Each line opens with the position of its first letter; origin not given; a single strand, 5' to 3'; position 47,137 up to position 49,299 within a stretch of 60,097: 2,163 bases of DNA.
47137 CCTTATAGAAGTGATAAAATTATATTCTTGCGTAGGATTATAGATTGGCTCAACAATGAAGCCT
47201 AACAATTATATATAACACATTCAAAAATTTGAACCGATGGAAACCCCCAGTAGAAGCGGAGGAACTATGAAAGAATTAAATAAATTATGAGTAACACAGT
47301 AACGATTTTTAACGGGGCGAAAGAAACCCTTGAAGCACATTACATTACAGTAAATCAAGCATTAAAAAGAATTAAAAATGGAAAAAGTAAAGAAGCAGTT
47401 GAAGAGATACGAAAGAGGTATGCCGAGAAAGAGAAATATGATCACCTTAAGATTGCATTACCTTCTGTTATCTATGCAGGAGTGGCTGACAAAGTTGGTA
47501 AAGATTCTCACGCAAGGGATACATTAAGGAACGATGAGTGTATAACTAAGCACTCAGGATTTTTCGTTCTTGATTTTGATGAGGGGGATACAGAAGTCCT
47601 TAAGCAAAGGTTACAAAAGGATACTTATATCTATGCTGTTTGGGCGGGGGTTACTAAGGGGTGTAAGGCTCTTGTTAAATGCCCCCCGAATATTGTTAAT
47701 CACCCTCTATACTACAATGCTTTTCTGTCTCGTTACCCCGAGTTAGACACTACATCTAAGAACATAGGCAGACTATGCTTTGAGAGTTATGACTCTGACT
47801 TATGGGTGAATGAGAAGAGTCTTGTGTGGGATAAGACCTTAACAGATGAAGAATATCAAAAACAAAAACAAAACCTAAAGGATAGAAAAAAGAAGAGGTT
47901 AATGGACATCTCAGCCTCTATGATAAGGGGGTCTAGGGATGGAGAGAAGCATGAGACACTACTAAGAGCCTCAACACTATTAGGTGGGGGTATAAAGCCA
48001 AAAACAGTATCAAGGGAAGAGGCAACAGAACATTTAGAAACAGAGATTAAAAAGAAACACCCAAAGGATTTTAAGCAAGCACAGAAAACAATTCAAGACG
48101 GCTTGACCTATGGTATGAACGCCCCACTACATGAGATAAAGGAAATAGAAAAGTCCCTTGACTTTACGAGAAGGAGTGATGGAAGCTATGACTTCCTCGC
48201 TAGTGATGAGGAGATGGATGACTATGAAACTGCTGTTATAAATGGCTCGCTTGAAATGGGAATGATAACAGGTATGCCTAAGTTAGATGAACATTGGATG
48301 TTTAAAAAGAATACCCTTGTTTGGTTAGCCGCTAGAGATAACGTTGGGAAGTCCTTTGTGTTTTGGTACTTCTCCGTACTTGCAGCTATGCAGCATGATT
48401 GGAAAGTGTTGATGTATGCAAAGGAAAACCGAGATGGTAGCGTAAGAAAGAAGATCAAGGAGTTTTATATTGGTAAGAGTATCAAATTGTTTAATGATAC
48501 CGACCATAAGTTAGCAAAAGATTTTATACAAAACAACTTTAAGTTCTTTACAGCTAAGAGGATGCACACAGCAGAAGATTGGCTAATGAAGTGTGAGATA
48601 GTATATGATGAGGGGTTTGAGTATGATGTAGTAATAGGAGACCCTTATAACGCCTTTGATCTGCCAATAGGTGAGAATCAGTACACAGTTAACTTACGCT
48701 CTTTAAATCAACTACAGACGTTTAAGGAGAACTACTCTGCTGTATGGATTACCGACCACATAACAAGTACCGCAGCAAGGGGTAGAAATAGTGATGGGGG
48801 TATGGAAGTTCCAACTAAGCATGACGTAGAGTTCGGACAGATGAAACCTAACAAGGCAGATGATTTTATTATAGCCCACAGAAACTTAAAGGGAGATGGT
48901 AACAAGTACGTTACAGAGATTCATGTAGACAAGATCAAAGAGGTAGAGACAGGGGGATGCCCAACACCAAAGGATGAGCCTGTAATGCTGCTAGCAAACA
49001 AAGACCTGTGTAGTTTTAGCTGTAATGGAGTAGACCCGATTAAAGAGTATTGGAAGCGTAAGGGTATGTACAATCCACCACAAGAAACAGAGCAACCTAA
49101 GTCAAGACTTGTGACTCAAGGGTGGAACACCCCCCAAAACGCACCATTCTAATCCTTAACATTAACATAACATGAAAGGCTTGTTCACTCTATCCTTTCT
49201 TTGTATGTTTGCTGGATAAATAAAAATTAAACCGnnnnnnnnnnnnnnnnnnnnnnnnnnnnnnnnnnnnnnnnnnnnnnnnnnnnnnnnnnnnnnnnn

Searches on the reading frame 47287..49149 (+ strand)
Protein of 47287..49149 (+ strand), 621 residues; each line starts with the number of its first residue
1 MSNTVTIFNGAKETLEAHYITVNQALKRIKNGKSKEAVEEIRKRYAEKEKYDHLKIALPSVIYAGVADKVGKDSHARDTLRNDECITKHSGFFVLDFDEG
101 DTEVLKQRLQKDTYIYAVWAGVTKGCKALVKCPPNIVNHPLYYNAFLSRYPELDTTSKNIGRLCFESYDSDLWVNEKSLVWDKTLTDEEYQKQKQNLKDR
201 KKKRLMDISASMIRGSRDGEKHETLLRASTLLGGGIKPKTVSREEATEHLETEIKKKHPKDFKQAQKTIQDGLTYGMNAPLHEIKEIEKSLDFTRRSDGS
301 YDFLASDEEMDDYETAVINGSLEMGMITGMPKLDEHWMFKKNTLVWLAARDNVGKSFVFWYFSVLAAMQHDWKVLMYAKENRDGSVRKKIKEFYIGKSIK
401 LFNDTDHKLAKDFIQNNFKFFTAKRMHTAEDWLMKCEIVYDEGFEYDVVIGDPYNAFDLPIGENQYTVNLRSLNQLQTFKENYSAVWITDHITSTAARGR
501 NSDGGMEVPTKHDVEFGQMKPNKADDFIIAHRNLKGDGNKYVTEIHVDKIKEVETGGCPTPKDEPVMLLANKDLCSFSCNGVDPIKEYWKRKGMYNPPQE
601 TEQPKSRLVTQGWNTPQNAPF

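Call 44: search_protein_families(library=phrogs, proteins=[window:47287-49149:+], max_evalue=0.001)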
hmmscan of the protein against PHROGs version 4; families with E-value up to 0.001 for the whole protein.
window:47287-49149:+ (621 aa): 5 families
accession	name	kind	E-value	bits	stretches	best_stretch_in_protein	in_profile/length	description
phrog_18375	-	DNA, RNA and nucleotide metabolism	2.7e-43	149.2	2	317-597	350-614/644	DNA primase/helicase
phrog_28855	-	unknown function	4e-24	86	1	1-195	1-189/804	-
phrog_239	-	DNA, RNA and nucleotide metabolism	2.3e-08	34.5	1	298-485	318-509/801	DNA primase/helicase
phrog_5482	-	unknown function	4.1e-06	26.8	1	328-536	32-252/341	-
phrog_19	-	DNA, RNA and nucleotide metabolism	1e-05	25.6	1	283-465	295-477/621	DnaB-like replicative helicase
